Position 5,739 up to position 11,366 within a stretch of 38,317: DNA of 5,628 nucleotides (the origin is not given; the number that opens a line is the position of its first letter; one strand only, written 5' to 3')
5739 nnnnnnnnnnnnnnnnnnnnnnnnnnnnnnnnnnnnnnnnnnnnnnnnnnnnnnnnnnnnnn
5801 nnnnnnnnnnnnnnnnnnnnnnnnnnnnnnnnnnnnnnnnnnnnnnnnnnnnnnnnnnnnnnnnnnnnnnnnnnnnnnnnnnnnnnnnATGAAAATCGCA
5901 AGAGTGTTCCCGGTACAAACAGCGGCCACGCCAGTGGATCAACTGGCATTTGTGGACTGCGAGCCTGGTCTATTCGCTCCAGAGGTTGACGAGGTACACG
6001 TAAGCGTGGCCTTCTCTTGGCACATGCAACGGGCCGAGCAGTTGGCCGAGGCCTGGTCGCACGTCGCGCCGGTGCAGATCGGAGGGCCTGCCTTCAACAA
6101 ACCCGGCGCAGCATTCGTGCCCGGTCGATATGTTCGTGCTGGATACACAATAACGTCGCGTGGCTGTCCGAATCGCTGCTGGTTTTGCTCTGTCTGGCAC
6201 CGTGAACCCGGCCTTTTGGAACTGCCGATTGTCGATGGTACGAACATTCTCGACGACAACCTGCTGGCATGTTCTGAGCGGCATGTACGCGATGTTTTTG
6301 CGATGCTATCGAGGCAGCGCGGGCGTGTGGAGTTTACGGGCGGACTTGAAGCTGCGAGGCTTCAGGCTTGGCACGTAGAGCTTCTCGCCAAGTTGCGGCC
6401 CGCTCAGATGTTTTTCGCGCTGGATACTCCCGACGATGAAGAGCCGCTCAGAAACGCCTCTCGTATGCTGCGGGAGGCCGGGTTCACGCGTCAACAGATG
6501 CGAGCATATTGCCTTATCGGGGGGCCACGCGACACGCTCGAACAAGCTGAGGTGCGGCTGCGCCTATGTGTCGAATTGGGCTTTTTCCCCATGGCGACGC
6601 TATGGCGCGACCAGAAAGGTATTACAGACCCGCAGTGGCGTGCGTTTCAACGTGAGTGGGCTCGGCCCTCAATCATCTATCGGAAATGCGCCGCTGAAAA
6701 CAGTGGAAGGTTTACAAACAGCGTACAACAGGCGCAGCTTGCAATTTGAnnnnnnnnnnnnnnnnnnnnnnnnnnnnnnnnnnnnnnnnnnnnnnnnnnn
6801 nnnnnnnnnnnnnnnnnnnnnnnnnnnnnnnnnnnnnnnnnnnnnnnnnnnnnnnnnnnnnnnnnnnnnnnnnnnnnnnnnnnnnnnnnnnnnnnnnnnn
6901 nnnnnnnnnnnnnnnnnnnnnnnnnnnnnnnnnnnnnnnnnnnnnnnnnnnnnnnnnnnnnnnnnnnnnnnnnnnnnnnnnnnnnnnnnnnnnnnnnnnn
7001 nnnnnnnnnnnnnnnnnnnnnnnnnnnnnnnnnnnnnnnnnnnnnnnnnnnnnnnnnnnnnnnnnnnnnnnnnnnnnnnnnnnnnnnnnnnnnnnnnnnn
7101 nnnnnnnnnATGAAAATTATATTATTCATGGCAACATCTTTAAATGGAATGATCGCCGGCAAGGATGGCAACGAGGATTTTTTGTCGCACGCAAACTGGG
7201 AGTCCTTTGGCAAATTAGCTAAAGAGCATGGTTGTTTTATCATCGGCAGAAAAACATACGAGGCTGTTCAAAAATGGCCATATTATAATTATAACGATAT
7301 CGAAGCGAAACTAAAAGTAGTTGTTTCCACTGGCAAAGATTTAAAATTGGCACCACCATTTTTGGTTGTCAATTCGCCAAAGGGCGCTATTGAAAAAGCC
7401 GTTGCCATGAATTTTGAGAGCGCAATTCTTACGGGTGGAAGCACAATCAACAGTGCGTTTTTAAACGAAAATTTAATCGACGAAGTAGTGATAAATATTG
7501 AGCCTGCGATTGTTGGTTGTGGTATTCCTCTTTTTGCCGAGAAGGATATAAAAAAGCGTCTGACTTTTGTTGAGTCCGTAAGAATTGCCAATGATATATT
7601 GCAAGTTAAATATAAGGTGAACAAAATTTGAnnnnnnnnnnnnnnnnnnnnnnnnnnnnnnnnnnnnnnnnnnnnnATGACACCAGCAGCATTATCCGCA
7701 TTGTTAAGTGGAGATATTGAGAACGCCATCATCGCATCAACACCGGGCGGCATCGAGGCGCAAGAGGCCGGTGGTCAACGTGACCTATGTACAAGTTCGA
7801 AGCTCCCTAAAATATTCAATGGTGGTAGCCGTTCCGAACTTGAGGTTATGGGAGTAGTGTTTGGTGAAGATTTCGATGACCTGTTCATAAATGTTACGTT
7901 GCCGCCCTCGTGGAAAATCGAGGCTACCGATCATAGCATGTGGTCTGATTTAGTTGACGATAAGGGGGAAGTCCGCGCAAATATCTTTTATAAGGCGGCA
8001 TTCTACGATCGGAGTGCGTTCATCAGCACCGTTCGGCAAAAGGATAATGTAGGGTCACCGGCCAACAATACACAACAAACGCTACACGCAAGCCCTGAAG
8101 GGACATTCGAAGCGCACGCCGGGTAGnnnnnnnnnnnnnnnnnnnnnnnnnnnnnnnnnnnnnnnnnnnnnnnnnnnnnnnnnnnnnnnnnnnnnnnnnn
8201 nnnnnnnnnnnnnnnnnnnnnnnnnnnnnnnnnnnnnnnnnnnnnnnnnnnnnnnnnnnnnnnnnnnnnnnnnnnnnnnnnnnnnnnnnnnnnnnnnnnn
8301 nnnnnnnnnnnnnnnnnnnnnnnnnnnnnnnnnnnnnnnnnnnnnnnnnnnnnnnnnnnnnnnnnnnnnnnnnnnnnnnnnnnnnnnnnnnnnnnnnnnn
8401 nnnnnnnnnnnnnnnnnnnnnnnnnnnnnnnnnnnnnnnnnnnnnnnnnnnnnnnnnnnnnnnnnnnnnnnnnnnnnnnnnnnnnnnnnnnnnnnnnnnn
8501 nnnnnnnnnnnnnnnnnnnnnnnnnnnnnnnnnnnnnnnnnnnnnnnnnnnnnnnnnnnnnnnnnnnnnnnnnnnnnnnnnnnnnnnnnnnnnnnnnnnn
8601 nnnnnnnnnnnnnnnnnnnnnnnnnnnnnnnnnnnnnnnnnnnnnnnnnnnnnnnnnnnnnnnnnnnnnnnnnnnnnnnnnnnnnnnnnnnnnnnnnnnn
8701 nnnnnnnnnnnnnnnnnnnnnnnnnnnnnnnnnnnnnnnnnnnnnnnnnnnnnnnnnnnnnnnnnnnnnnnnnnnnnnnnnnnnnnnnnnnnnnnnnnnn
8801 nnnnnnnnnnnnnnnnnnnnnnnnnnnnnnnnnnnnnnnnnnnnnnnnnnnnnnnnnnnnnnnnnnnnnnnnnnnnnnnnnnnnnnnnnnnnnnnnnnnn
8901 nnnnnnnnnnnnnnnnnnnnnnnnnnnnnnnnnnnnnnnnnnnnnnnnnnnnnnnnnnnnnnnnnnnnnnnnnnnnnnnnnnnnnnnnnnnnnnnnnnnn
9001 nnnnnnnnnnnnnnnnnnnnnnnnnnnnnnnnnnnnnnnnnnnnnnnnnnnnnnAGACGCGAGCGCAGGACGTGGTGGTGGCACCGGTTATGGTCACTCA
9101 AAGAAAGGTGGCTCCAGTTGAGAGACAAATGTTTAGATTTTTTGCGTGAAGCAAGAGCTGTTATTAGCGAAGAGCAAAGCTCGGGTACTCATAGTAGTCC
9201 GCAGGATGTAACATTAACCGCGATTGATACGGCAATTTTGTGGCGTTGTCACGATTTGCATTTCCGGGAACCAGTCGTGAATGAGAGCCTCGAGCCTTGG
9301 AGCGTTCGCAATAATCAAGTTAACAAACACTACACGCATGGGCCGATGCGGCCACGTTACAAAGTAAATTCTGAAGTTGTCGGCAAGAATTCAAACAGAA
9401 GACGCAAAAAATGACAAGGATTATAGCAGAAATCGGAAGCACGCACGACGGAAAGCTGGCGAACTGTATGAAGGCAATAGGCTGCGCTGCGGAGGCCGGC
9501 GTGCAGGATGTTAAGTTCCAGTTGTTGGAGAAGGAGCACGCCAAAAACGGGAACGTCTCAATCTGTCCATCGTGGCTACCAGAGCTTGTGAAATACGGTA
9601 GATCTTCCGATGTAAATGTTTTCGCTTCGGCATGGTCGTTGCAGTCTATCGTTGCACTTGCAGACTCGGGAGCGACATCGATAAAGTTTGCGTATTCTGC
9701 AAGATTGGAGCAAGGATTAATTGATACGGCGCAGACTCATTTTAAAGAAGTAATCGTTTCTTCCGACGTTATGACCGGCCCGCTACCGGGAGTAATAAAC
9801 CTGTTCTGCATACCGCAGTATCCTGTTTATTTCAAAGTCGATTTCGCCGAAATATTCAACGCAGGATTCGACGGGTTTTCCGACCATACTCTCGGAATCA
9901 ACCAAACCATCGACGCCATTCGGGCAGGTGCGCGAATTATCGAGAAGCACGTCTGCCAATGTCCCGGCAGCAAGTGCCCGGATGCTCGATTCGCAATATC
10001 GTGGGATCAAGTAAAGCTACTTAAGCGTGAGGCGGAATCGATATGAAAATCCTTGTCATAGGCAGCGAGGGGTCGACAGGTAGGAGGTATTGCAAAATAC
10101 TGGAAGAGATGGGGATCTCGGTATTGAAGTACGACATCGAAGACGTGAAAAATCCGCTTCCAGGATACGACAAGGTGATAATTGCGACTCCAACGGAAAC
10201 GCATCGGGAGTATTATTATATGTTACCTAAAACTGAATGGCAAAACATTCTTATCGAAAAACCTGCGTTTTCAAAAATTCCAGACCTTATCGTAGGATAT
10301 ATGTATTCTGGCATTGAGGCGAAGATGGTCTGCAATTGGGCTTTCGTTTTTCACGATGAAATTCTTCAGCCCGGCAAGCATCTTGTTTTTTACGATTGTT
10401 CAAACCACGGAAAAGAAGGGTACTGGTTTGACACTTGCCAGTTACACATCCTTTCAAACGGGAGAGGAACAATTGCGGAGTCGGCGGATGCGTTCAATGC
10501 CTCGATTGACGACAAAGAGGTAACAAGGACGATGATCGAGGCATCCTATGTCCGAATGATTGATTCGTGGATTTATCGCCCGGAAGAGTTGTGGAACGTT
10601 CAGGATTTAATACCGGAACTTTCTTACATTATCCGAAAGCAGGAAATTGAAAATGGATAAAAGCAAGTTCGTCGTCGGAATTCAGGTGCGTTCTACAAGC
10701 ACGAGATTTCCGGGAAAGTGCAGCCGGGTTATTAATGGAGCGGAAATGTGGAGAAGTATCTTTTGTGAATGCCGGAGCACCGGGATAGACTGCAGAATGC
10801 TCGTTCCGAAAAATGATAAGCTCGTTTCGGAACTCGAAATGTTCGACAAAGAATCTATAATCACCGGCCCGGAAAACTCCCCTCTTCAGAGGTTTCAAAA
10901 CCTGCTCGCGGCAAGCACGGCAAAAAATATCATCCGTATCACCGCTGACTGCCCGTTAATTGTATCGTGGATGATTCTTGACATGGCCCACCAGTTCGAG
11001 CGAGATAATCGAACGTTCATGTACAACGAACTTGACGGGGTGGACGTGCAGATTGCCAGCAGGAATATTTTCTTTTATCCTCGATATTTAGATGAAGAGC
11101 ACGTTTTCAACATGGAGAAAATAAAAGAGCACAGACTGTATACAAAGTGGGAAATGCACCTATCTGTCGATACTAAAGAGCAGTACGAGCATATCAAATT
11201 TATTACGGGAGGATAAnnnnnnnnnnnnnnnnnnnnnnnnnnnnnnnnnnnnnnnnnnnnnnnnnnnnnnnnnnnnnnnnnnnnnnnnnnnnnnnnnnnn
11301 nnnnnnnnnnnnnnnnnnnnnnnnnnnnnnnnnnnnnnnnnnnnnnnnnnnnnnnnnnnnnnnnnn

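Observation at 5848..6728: The radical SAM gene is bracketed by a 41-nt long-range helix with a conserved TTGTAG / TGAA core, one of three such brackets in the genome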

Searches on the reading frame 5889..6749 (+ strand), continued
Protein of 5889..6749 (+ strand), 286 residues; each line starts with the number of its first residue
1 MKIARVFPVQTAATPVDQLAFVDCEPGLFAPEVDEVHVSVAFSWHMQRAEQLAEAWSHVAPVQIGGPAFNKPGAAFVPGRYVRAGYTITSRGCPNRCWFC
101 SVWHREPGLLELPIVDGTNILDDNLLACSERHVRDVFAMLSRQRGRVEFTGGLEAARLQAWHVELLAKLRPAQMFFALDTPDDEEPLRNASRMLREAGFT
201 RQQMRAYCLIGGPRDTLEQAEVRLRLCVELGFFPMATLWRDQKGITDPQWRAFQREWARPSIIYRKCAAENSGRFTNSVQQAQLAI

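Call 73: search_protein_families(library=phrogs, proteins=[window:5889-6749:+], max_evalue=0.001)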
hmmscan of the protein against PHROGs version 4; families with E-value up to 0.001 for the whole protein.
window:5889-6749:+ (286 aa): 1 family
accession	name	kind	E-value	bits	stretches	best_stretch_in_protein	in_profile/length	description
phrog_9298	-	other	2.8e-19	70.6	1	85-269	99-288/305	radical SAM domain protein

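Call 79: search_protein_families(library=pfam, proteins=[L027:414-1247:+, L027:1244-2155:+, L027:3125-3784:+, L053:1024-2019:+, L053:2396-3190:+, L053:3226-3852:+, L053:4138-4728:+, L053:4783-5298:+, L025:2003-2422:+, L025:2480-2875:+], max_evalue=0.01)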
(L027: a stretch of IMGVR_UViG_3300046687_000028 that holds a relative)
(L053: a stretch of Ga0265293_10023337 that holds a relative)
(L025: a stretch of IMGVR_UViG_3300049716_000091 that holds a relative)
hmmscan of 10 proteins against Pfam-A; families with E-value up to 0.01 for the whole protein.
L027:414-1247:+ (277 aa): 0 families

L027:1244-2155:+ (303 aa): 1 family
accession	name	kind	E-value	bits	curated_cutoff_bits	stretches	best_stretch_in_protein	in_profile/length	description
PF01930.23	Cas_Cas4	-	6.8e-05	23.4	22.7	1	141-223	78-159/160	Domain of unknown function DUF83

L027:3125-3784:+ (219 aa): 1 family
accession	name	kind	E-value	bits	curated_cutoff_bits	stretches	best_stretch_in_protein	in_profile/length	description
PF07505.17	DUF5131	-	3.9e-20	72.8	28.9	1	4-209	2-208/243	Protein of unknown function (DUF5131)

L053:1024-2019:+ (331 aa): 0 families

L053:2396-3190:+ (264 aa): 0 families

L053:3226-3852:+ (208 aa): 1 family
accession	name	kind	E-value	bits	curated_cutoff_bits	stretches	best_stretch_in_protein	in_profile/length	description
PF05869.16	Dam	-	1.1e-29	103.7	28.1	1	55-189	8-148/169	DNA N-6-adenine-methyltransferase (Dam)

L053:4138-4728:+ (196 aa): 0 families

L053:4783-5298:+ (171 aa): 0 families

L025:2003-2422:+ (139 aa): 0 families

L025:2480-2875:+ (131 aa): 1 family
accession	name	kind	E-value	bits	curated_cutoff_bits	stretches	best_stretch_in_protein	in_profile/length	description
PF08774.17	VRR_NUC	-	0.00013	22.4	23.8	1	54-117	59-114/116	VRR-NUC domain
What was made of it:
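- Relatives carry Cas4-like and VRR-NUC nucleases (call 79).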

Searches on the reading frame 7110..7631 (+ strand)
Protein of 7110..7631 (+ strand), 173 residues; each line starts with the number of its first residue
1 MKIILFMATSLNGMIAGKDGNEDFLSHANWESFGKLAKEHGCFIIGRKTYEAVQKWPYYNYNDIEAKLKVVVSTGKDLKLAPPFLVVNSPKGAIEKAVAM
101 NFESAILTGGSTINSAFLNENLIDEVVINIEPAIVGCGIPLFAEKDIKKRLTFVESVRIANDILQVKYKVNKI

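Call 12: search_protein_families(library=pfam, proteins=[window:7110-7631:+], max_evalue=0.01)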
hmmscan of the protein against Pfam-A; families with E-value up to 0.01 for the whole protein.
window:7110-7631:+ (173 aa): 2 families
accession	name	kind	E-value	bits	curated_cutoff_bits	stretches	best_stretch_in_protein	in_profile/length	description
PF01872.23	RibD_C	-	1.2e-18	68.1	24.1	1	2-164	2-196/197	RibD C-terminal domain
PF00186.24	DHFR_1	-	8.6e-05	22.7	25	1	3-119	2-106/159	Dihydrofolate reductase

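Call 73: search_protein_families(library=phrogs, proteins=[window:7110-7631:+], max_evalue=0.001)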
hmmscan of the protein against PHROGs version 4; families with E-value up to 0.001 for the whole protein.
window:7110-7631:+ (173 aa): 0 families

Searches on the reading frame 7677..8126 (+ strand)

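Call 12: search_protein_families(library=pfam, proteins=[window:7677-8126:+], max_evalue=0.01)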
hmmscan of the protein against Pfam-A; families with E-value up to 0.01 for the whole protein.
window:7677-8126:+ (149 aa): 0 families

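Call 46: search_protein_families(library=ncbifam, proteins=[window:7677-8126:+], max_evalue=0.01)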
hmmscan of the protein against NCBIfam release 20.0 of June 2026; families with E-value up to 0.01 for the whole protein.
window:7677-8126:+ (149 aa): 1 family
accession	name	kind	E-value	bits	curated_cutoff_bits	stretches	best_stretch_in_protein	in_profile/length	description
TIGR02919.1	TIGR02919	equivalog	0.0028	16.4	338.3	1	70-122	61-108/438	accessory Sec system glycosylation chaperone GtfB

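Call 73: search_protein_families(library=phrogs, proteins=[window:7677-8126:+], max_evalue=0.001)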
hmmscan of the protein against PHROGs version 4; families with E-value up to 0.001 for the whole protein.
window:7677-8126:+ (149 aa): 0 families

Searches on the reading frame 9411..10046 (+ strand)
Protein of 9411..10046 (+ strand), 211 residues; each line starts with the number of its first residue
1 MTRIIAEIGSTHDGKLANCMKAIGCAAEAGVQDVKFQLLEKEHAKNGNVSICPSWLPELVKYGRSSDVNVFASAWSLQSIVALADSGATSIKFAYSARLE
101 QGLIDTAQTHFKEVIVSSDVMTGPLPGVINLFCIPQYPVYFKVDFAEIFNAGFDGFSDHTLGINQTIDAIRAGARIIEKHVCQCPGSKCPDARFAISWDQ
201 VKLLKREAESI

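Call 29: search_protein_families(library=pfam, proteins=[window:9411-10046:+], max_evalue=0.01)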
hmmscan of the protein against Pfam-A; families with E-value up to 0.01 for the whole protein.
window:9411-10046:+ (211 aa): 1 family
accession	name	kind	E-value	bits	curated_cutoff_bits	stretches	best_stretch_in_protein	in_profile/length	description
PF03102.20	NeuB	-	3e-19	69.9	22.1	2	145-209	167-230/241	NeuB family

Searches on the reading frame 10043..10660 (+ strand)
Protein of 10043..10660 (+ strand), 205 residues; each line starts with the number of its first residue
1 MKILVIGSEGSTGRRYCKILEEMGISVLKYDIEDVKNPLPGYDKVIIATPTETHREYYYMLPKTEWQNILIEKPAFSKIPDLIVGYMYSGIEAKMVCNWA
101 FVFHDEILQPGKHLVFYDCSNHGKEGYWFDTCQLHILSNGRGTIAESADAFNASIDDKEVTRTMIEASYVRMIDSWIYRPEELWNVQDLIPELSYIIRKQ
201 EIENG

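Call 29: search_protein_families(library=pfam, proteins=[window:10043-10660:+], max_evalue=0.01)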
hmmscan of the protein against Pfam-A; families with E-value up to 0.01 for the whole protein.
window:10043-10660:+ (205 aa): 2 families
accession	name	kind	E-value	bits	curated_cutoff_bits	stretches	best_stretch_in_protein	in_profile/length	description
PF01408.29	GFO_IDH_MocA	-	0.0038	18.4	24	0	31-77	53-97/120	Oxidoreductase family, NAD-binding Rossmann fold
PF13612.12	DDE_Tnp_1_3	-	0.0084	16.5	27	0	112-171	25-84/155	Transposase DDE domain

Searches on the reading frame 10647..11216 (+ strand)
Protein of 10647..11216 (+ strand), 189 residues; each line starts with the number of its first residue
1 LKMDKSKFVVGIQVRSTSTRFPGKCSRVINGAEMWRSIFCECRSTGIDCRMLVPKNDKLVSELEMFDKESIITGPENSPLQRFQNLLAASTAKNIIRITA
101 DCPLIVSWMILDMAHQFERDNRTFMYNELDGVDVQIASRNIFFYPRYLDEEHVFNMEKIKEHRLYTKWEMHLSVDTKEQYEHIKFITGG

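Call 29: search_protein_families(library=pfam, proteins=[window:10647-11216:+], max_evalue=0.01)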
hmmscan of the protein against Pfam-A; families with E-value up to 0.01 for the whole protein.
window:10647-11216:+ (189 aa): 2 families
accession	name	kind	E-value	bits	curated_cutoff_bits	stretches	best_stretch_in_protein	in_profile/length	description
PF02348.25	CTP_transf_3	-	2.1e-05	24.9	22.6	1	12-143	4-142/217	Cytidylyltransferase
PF12804.13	NTP_transf_3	-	0.0013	19.4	27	1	24-132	16-126/160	MobA-like NTP transferase domain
